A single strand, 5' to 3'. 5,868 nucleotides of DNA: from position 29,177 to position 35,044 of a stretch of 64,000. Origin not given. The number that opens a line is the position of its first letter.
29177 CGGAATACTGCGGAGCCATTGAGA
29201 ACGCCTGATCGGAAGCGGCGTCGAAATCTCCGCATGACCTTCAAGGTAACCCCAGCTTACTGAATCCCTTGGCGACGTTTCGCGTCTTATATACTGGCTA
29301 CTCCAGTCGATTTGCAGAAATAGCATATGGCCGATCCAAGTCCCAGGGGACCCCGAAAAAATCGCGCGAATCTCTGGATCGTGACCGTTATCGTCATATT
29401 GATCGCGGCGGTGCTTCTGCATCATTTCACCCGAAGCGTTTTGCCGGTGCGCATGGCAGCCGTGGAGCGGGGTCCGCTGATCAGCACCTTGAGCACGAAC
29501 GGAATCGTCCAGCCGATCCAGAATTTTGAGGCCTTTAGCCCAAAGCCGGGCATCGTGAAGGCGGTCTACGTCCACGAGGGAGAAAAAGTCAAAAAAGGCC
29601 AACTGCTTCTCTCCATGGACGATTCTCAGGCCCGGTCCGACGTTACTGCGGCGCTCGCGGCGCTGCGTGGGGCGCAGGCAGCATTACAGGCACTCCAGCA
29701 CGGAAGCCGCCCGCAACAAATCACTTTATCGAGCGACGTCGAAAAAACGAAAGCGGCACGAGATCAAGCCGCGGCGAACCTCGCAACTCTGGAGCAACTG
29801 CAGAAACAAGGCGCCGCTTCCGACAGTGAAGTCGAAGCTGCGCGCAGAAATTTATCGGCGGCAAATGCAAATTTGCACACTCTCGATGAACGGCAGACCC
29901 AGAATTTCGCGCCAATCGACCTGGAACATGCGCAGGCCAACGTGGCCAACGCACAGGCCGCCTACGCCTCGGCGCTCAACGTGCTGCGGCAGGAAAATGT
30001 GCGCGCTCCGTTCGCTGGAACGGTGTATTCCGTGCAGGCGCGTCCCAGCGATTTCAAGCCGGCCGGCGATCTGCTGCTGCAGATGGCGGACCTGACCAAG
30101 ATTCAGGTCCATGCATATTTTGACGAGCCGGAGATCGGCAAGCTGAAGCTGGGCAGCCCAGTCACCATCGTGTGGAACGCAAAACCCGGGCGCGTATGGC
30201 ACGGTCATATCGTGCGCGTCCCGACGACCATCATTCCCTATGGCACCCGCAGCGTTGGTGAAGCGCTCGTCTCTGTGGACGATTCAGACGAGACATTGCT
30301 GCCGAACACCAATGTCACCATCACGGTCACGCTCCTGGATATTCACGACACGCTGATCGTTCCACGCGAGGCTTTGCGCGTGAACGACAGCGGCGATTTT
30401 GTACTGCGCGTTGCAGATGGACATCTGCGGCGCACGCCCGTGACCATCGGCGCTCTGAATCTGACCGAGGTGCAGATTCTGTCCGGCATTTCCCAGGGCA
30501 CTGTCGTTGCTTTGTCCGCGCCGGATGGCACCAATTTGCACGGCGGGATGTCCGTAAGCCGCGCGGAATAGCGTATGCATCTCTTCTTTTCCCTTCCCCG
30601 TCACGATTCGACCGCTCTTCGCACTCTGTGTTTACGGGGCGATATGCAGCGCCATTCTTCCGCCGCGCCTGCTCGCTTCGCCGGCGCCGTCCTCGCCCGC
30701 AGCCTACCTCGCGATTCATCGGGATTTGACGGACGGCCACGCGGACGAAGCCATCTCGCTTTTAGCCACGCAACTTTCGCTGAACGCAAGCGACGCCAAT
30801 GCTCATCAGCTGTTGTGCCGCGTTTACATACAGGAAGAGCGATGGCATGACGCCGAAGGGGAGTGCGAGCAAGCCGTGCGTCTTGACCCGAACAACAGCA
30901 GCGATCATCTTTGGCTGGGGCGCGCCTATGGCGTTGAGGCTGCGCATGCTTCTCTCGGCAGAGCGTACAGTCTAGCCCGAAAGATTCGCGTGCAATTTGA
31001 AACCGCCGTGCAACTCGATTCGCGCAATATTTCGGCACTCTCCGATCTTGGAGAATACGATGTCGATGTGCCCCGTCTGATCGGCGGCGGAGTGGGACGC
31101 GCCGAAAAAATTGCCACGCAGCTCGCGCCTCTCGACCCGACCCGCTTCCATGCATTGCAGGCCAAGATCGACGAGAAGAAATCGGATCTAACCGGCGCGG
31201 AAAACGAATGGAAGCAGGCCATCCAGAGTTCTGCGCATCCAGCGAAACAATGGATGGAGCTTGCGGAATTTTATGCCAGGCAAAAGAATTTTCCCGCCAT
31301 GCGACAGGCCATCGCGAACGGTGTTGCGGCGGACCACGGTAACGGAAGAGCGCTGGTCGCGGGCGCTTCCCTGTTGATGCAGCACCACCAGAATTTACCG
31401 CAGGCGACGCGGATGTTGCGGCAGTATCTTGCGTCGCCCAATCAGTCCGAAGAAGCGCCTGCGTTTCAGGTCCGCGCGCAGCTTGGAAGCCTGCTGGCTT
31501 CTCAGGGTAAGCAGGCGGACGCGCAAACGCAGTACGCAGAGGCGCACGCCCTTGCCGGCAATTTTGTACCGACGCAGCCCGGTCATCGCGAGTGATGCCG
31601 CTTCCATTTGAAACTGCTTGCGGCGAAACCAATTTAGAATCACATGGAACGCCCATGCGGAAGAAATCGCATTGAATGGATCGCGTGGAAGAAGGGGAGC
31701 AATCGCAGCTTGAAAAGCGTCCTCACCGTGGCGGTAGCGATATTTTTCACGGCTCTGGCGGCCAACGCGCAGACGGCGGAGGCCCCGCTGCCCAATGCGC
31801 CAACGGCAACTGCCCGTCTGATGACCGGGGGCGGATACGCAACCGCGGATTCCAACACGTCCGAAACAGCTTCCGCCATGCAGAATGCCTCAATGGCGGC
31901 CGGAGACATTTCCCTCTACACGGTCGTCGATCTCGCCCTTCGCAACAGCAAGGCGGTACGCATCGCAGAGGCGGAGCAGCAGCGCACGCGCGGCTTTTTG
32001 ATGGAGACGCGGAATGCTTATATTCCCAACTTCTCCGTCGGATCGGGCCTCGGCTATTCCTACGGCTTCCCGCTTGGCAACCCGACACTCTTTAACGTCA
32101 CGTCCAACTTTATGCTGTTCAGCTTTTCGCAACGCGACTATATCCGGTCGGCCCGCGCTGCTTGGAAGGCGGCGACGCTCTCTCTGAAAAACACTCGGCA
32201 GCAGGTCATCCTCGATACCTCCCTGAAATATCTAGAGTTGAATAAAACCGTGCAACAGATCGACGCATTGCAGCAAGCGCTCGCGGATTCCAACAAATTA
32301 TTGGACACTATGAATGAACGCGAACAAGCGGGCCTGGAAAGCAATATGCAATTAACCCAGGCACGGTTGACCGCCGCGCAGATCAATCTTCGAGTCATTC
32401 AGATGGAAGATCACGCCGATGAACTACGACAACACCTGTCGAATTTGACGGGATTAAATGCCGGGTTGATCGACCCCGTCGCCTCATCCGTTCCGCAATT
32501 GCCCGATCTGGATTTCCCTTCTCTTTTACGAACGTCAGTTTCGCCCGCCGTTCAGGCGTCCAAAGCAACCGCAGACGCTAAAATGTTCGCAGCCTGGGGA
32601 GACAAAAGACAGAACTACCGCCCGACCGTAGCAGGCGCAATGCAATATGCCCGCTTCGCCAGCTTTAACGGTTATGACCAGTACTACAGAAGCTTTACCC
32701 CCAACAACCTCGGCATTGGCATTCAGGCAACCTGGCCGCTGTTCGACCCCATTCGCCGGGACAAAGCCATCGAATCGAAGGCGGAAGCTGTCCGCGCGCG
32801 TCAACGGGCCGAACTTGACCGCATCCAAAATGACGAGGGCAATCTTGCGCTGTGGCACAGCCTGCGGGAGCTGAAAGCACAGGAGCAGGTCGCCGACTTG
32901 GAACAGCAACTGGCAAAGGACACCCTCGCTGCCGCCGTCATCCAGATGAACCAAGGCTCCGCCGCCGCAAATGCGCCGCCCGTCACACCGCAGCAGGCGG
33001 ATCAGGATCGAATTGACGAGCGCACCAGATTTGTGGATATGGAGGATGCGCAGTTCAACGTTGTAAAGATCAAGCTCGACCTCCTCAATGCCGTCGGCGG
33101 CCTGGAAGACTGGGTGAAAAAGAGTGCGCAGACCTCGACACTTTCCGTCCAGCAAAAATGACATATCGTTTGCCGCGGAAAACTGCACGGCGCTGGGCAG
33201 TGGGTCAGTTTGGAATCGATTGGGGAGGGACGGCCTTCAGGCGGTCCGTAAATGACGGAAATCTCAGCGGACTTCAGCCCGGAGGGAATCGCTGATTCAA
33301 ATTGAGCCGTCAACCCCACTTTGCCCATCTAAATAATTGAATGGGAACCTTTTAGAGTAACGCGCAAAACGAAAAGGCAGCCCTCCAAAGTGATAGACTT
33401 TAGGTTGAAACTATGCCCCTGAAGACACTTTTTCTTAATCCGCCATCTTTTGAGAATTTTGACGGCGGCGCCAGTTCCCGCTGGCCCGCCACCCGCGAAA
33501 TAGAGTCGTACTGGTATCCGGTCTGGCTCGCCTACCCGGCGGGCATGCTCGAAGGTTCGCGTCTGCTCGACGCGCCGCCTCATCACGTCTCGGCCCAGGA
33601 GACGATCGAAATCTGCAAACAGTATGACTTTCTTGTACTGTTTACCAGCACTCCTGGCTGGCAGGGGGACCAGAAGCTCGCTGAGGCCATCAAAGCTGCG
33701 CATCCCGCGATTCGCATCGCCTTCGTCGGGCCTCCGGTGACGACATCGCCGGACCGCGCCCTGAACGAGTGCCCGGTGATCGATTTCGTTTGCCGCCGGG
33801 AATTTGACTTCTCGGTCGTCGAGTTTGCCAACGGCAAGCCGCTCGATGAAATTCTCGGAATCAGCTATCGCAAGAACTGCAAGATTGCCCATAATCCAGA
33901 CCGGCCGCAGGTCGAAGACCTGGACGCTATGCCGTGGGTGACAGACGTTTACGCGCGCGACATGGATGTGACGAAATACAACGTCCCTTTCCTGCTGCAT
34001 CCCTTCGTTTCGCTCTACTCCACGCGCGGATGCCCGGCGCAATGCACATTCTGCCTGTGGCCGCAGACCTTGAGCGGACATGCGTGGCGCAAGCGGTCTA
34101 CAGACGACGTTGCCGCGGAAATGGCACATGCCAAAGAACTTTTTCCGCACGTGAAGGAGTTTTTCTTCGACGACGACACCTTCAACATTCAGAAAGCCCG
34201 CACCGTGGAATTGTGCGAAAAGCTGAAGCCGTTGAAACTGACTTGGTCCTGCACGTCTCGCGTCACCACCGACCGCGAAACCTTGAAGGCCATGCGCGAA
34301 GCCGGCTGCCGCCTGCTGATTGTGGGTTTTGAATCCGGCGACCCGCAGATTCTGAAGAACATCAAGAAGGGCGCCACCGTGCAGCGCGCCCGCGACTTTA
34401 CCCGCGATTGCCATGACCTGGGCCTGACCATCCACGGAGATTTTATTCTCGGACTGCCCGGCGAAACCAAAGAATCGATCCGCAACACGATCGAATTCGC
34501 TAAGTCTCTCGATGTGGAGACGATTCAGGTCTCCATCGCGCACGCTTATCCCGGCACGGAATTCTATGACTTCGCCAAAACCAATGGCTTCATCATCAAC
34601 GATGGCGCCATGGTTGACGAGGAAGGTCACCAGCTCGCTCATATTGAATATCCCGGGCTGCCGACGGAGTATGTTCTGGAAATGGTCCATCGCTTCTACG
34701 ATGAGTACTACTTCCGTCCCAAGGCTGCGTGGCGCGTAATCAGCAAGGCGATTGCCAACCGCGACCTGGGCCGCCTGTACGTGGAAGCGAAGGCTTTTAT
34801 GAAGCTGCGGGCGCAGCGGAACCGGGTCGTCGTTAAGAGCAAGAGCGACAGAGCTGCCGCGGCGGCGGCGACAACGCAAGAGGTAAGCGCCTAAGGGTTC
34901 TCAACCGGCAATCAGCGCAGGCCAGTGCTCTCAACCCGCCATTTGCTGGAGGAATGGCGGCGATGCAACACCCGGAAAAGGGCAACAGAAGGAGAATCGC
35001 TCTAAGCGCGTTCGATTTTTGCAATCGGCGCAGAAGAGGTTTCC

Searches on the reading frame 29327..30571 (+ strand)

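Call 77: search_protein_families(library=pfam, proteins=[window:29327-30571:+], max_evalue=0.00001)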
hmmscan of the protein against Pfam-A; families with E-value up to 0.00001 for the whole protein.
window:29327-30571:+ (414 aa): 3 families
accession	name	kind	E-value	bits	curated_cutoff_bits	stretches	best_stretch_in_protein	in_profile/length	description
PF13437.12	HlyD_3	-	6.6e-15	56.2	22.2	1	225-325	2-104/106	HlyD family secretion protein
PF16576.10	HlyD_D23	-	1.9e-14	53.9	30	1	74-327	27-211/214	Barrel-sandwich domain of CusB or HlyD membrane-fusion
PF13533.13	Biotin_lipoyl_2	-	5.9e-09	36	29.8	1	71-98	5-32/32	Biotin-lipoyl like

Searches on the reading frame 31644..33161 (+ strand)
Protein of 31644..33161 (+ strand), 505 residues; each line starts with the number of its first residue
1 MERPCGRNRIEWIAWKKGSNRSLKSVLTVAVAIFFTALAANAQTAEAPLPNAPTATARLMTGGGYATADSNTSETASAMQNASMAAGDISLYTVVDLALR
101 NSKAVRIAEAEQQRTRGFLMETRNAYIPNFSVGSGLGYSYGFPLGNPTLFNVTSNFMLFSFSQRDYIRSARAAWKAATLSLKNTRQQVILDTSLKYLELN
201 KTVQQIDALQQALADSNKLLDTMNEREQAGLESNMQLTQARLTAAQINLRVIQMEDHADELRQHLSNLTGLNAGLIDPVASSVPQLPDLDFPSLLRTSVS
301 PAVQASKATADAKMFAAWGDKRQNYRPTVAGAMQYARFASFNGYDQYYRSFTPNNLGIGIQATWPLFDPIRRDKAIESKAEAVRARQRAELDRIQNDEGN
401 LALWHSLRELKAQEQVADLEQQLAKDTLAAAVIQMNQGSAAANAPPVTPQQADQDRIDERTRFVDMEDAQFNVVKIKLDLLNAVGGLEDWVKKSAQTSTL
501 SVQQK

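Call 77: search_protein_families(library=pfam, proteins=[window:31644-33161:+], max_evalue=0.00001)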
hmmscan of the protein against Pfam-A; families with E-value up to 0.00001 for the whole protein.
window:31644-33161:+ (505 aa): 1 family
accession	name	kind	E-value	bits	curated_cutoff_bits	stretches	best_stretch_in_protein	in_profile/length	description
PF02321.23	OEP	-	1.1e-28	100.7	22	2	93-270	3-187/187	Outer membrane efflux protein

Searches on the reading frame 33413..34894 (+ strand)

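Call 3: search_protein_families(library=ncbifam, proteins=[window:33413-34894:+], max_evalue=0.00001)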
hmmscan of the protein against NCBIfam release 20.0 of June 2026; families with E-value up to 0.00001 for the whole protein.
window:33413-34894:+ (493 aa): 28 families (the best 25 are shown)
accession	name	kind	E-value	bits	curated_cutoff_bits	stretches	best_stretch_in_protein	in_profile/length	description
TIGR03471.1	HpnJ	equivalog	1.2e-227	756.4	577.6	1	4-470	2-471/472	hopanoid biosynthesis associated radical SAM protein HpnJ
NF038361.1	rSAM_Sden_1168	equivalog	1.6e-42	145.8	575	1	116-441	192-528/560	Sden_1168 family B12-binding radical SAM P-methyltransferase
TIGR02026.1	BchE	equivalog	3e-35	122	481.35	1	29-469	15-462/497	magnesium-protoporphyrin IX monomethyl ester anaerobic oxidative cyclase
NF050148.1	rSAM_ApyD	equivalog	5.5e-34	117.5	750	1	88-408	92-411/645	RiPP biosynthesis radical SAM protein ApyD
TIGR04479.1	bcpD_PhpK_rSAM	subfamily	2.7e-33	115.1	600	1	138-367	191-410/504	PhpK family radical SAM P-methyltransferase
NF033070.1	rSAM_AprD4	equivalog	5.9e-30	104.6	500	1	179-397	175-399/456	AprD4 family radical SAM diol-dehydratase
TIGR04014.1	B12_SAM_MJ_0865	equivalog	3.5e-26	92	360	1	57-387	26-357/434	methyl-coenzyme M reductase glutamine C-methyltransferase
TIGR03975.1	rSAM_ocin_1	subfamily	6.1e-25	87.8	281.85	1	89-363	147-427/606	RiPP maturation radical SAM C-methyltransferase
TIGR04072.2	rSAM_ladder_B12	equivalog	5.6e-23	81.3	360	1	199-401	181-385/443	lipid biosynthesis B12-binding/radical SAM protein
TIGR04013.1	B12_SAM_MJ_1487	hypoth_equivalog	6.5e-19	68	251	1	300-386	267-355/382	TIGR04013 family B12-binding domain/radical SAM domain-containing protein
NF033712.0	B12_rSAM_KedN5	subfamily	4.2e-18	64.9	700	1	75-399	65-402/624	KedN5 family methylcobalamin-dependent radical SAM C-methyltransferase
TIGR04367.1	HpnR_B12_rSAM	equivalog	1.5e-15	56.7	650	1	90-386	81-371/490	hopanoid C-3 methylase HpnR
TIGR04385.1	B12_rSAM_cofa1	equivalog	5e-15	55.6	450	1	93-392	93-398/438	B12 lower ligand biosynthesis radical SAM protein BzaD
TIGR04295.1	B12_rSAM_oligo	hypoth_equivalog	2.8e-13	49.3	400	1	77-310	81-305/422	TIGR04295 family B12-binding domain-containing radical SAM protein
TIGR00089.1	TIGR00089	subfamily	1.7e-10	40.3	251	1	205-387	147-339/429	MiaB/RimO family radical SAM methylthiotransferase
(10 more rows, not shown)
